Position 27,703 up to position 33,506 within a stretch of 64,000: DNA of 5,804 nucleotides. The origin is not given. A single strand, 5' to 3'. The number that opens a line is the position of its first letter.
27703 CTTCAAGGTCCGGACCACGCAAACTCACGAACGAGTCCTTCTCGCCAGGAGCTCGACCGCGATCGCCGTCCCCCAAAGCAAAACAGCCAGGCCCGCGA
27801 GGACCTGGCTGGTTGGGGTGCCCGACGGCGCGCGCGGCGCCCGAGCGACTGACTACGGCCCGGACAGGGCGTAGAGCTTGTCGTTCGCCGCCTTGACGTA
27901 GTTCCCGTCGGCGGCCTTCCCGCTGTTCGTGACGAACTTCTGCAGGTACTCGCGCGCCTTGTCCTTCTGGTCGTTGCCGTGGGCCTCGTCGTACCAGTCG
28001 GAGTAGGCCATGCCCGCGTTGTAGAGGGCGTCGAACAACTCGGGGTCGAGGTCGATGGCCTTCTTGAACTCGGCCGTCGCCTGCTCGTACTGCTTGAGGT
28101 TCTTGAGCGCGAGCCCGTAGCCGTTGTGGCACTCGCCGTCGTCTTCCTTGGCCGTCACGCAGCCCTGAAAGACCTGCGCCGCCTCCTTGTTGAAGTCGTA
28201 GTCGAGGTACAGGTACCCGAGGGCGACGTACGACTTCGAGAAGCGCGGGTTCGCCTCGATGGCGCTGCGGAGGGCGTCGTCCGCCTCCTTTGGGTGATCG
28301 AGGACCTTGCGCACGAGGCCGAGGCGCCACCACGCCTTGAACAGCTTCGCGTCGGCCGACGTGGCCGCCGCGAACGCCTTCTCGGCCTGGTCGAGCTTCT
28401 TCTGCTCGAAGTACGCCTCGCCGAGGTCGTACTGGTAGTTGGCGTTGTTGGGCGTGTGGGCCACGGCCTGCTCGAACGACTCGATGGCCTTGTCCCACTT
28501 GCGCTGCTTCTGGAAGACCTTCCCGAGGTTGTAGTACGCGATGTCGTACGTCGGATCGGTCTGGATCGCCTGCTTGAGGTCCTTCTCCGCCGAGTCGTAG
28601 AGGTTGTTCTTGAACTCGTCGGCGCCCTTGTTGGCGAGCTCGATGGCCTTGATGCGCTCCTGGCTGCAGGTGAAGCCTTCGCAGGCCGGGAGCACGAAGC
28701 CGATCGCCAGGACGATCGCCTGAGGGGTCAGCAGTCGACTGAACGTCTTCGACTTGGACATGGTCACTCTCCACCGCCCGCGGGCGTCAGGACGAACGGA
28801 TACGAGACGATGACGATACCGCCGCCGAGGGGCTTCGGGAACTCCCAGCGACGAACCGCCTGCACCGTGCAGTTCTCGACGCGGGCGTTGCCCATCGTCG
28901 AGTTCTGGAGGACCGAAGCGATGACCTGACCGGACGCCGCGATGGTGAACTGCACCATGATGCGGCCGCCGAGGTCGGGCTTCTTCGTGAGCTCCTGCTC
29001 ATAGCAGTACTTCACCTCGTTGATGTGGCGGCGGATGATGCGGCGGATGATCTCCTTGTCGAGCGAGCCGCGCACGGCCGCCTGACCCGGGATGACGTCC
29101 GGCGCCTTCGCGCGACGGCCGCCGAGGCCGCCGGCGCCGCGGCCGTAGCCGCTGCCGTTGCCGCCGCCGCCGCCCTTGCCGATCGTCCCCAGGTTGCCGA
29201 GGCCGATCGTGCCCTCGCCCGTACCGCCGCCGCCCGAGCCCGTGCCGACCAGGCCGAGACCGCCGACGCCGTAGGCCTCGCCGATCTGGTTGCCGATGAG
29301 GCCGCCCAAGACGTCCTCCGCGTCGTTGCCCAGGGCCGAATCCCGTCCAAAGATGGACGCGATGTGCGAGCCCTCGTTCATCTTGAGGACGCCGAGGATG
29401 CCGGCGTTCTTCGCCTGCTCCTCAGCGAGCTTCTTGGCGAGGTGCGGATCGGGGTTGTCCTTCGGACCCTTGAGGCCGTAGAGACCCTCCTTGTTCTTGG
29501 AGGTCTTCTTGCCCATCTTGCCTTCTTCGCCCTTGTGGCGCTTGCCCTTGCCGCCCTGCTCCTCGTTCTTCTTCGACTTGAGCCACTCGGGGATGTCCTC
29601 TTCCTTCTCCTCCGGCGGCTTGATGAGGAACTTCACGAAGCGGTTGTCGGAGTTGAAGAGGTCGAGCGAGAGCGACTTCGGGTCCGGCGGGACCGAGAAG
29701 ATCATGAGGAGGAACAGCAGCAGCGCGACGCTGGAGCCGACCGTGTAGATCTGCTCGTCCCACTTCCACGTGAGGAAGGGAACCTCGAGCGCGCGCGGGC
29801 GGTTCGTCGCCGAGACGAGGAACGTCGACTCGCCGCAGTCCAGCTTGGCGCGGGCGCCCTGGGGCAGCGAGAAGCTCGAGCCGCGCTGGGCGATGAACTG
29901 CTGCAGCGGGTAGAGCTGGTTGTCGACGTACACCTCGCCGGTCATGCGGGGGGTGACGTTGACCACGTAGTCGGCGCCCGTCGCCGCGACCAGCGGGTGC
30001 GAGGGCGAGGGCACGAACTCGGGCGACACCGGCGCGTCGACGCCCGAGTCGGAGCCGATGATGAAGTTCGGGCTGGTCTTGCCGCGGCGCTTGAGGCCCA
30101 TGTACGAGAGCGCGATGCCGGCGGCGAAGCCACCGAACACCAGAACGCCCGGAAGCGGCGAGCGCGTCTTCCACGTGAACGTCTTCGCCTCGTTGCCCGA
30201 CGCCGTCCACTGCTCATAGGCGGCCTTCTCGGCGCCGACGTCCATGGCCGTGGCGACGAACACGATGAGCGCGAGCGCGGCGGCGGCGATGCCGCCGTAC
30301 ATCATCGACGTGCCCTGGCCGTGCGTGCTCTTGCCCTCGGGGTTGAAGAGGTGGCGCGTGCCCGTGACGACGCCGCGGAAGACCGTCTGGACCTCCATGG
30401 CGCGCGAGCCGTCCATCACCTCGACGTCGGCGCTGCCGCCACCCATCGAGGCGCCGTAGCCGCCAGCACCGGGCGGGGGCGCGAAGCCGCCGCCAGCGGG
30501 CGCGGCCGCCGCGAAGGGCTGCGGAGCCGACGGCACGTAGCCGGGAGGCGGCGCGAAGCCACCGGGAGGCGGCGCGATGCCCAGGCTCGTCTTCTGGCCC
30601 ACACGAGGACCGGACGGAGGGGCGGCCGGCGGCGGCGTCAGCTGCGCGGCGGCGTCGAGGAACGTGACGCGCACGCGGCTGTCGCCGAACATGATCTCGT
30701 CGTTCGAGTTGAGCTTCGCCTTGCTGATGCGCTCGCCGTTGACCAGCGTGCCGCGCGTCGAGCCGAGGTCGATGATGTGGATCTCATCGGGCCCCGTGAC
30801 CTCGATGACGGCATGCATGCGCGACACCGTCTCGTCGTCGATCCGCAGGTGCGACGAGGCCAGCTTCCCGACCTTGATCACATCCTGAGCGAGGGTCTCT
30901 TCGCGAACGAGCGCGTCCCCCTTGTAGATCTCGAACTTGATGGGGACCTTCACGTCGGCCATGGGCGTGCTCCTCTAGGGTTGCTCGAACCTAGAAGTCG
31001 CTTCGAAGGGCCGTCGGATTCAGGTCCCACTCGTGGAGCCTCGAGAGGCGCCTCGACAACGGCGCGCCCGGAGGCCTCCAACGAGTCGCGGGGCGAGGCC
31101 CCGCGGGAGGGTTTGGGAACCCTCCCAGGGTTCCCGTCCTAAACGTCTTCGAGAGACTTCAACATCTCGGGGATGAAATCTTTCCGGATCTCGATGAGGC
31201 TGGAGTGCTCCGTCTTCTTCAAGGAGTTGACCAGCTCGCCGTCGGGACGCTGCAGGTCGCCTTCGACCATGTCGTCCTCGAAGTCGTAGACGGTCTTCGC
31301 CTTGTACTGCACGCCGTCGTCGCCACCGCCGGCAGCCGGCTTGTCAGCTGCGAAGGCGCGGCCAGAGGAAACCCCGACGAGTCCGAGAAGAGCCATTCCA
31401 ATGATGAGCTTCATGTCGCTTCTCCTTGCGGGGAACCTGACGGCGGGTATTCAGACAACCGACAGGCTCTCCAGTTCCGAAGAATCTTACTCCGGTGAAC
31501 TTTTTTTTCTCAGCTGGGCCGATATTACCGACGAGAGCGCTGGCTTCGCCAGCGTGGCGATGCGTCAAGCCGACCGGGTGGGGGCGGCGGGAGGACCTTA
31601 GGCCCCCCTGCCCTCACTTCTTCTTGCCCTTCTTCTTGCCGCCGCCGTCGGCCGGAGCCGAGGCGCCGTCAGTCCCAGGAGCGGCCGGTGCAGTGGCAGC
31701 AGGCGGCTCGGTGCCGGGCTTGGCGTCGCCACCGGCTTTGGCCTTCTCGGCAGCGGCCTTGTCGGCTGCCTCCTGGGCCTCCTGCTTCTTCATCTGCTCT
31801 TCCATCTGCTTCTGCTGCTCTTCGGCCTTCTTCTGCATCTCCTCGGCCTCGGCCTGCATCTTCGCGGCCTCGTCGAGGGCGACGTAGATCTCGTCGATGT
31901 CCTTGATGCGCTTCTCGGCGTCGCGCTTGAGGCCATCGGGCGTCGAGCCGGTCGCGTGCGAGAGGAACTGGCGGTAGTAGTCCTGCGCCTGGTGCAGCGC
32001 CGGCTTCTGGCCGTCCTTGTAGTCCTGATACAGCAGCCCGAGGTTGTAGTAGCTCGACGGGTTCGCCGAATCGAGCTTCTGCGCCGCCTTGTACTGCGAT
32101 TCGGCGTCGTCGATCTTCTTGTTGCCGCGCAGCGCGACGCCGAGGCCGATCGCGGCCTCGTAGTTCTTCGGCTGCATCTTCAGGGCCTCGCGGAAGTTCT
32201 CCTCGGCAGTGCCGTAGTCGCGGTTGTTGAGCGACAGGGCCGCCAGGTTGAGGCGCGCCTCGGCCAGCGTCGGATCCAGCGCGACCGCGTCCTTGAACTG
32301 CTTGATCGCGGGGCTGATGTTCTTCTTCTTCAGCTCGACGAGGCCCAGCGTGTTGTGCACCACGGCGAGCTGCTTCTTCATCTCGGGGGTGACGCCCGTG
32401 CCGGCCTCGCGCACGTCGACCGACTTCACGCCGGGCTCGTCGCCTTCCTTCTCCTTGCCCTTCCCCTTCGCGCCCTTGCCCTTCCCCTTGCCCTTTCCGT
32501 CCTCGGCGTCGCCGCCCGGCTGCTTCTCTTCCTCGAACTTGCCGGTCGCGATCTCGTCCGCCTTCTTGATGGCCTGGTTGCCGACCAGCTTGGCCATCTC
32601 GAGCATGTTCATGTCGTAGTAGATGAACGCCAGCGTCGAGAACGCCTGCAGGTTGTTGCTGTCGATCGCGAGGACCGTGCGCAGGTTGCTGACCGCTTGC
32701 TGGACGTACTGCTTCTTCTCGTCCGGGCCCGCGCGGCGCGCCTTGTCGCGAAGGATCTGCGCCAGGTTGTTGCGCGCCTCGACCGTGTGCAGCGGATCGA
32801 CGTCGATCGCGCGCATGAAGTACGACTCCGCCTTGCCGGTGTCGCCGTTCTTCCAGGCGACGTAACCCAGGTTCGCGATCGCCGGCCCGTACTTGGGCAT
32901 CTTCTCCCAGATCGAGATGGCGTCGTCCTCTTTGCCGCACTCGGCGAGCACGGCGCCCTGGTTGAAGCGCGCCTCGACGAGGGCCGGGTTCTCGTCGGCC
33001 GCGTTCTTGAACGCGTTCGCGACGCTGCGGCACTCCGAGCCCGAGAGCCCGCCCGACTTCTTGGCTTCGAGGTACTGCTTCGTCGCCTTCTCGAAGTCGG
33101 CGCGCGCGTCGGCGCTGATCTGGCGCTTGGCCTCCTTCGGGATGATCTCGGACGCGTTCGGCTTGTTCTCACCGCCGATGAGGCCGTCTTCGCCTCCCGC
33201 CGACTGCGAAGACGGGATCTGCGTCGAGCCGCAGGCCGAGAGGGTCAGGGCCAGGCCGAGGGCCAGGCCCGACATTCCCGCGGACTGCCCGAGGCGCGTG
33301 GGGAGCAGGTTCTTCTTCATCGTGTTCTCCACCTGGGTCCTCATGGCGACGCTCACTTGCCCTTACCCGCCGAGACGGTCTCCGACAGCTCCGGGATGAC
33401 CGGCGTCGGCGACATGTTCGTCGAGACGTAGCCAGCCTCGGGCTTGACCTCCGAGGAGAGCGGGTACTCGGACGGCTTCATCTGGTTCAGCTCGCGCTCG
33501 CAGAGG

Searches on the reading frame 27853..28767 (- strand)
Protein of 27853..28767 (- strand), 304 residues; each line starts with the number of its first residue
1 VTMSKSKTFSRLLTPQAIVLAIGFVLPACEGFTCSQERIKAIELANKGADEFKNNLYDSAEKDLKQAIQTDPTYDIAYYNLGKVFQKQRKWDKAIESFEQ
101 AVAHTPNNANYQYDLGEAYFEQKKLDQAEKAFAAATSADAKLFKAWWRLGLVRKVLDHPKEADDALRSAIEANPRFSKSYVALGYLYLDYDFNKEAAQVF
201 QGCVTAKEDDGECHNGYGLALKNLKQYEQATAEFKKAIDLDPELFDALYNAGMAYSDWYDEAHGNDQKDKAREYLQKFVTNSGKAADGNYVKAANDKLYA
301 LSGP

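Call 8: search_protein_families(library=pfam, proteins=[window:27853-28767:-], max_evalue=0.001)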
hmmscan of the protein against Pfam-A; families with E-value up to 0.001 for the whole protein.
window:27853-28767:- (304 aa): 19 families
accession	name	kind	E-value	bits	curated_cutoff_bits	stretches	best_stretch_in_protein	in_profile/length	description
PF13414.12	TPR_11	-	2.4e-26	91.6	26.8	3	90-122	9-41/42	TPR repeat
PF07719.23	TPR_2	-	2e-24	84.1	27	2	77-108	3-34/34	Tetratricopeptide repeat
PF13431.12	TPR_17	-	2.4e-23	80.8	24.4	2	65-96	3-34/34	Tetratricopeptide repeat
PF13181.12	TPR_8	-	6e-23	79.5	25.7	1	214-243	4-33/34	Tetratricopeptide repeat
PF00515.34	TPR_1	-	6.2e-23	80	27.8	2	77-108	3-34/34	Tetratricopeptide repeat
PF14559.12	TPR_19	-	2.1e-17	63.6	25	2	87-149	3-64/68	Tetratricopeptide repeat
PF13432.12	TPR_16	-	6.6e-17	62.1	32.7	1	79-139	1-61/65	Tetratricopeptide repeat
PF13428.12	TPR_14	-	1.4e-16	59.8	23.5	0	77-116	3-42/44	Tetratricopeptide repeat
PF13424.12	TPR_12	-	8.2e-13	48.8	30.1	2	77-138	5-74/77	Tetratricopeptide repeat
PF13174.12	TPR_6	-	1.2e-12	48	26.3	0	77-104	2-29/33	Tetratricopeptide repeat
PF23914.1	TPR_CcmH_CycH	-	1.4e-11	44.9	42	2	64-131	39-106/158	Cytochrome c-type biogenesis protein H TPR domain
PF13176.12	TPR_7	-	3.6e-08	33.3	27.9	1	77-108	1-34/36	Tetratricopeptide repeat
PF13371.12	TPR_9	-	7.1e-08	32.8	35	0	57-109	11-63/73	Tetratricopeptide repeat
PF24575.1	TPR_Slam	-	1.7e-07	32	35.2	1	76-132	48-104/104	Surface lipoprotein assembly modifier, N-terminal TPR repeats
PF12895.13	ANAPC3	-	1.2e-06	29.1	27.2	1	54-132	2-79/82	Anaphase-promoting complex, cyclosome, subunit 3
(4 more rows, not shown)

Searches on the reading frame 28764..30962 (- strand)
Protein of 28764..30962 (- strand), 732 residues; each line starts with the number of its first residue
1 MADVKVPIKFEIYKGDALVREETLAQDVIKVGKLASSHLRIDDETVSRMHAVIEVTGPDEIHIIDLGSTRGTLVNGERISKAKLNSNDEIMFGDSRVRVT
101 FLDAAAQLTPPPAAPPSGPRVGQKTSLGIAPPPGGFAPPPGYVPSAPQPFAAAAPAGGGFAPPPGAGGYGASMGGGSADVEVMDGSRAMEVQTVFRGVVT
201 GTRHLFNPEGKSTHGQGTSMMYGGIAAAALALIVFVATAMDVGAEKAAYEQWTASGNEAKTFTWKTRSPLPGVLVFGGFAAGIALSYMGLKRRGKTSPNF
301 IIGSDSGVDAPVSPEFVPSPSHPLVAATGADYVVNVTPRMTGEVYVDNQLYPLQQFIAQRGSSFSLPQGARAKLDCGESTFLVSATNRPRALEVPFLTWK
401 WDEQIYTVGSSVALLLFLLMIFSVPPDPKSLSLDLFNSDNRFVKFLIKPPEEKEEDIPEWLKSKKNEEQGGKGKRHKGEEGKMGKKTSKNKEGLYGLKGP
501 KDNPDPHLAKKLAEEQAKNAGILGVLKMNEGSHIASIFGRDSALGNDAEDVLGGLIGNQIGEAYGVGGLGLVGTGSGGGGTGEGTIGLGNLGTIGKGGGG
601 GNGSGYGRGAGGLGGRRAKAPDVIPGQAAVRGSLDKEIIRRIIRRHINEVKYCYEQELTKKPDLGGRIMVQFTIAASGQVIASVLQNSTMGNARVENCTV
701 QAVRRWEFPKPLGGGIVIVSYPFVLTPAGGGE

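Call 8: search_protein_families(library=pfam, proteins=[window:28764-30962:-], max_evalue=0.001)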
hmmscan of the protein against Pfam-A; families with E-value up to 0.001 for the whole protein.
window:28764-30962:- (732 aa): 2 families
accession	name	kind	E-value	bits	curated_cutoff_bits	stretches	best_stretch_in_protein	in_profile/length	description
PF00498.31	FHA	-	5.4e-17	62.4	20.7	1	30-93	2-67/67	FHA domain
PF16697.10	Yop-YscD_cpl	-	4e-11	43.5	33.2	1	11-95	1-86/94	Inner membrane component of T3SS, cytoplasmic domain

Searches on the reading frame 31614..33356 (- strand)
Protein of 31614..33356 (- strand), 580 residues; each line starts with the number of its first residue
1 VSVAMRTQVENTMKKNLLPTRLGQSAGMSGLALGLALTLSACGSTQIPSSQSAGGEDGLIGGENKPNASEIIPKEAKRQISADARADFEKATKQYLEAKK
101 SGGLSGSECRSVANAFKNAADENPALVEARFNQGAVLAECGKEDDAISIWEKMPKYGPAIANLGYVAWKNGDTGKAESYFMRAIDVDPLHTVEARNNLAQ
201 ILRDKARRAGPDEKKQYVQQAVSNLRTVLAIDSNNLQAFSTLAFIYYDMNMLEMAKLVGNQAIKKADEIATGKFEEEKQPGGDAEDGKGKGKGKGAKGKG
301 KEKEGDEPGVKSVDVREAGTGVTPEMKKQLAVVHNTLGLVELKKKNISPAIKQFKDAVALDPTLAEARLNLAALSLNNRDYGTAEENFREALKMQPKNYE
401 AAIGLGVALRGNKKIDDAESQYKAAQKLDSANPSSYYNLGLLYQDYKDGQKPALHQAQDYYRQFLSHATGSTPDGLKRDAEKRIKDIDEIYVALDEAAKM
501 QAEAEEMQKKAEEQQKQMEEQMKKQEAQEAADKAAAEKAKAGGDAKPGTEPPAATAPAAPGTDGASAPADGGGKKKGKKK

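Call 8: search_protein_families(library=pfam, proteins=[window:31614-33356:-], max_evalue=0.001)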
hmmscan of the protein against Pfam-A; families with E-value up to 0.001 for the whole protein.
window:31614-33356:- (580 aa): 12 families
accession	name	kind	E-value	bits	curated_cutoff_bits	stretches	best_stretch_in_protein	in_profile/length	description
PF13431.12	TPR_17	-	1.6e-21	75.2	24.4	1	354-386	2-34/34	Tetratricopeptide repeat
PF00515.34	TPR_1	-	1.7e-19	69.1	27.8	0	365-398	1-34/34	Tetratricopeptide repeat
PF07719.23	TPR_2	-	3.6e-17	61.5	27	0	365-398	1-34/34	Tetratricopeptide repeat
PF13432.12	TPR_16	-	3.1e-15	56.7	32.7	1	376-433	8-65/65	Tetratricopeptide repeat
PF13414.12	TPR_11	-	4.2e-14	52.4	26.8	2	414-444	9-39/42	TPR repeat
PF14559.12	TPR_19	-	1.3e-13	51.5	25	1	378-434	4-59/68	Tetratricopeptide repeat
PF13181.12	TPR_8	-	5.9e-11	42.1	25.7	1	160-188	4-32/34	Tetratricopeptide repeat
PF13428.12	TPR_14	-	7.3e-10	39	23.5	0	366-406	2-42/44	Tetratricopeptide repeat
PF23914.1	TPR_CcmH_CycH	-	1.2e-08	35.4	42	2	336-432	55-154/158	Cytochrome c-type biogenesis protein H TPR domain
PF13424.12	TPR_12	-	9.7e-08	32.5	30.1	0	160-204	5-57/77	Tetratricopeptide repeat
PF24575.1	TPR_Slam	-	2.4e-06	28.4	35.2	1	338-388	54-104/104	Surface lipoprotein assembly modifier, N-terminal TPR repeats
PF25064.1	ARM_TT21_5th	-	4.4e-05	24.2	27.8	1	366-456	2-94/117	TT21 fifth ARM repeats domain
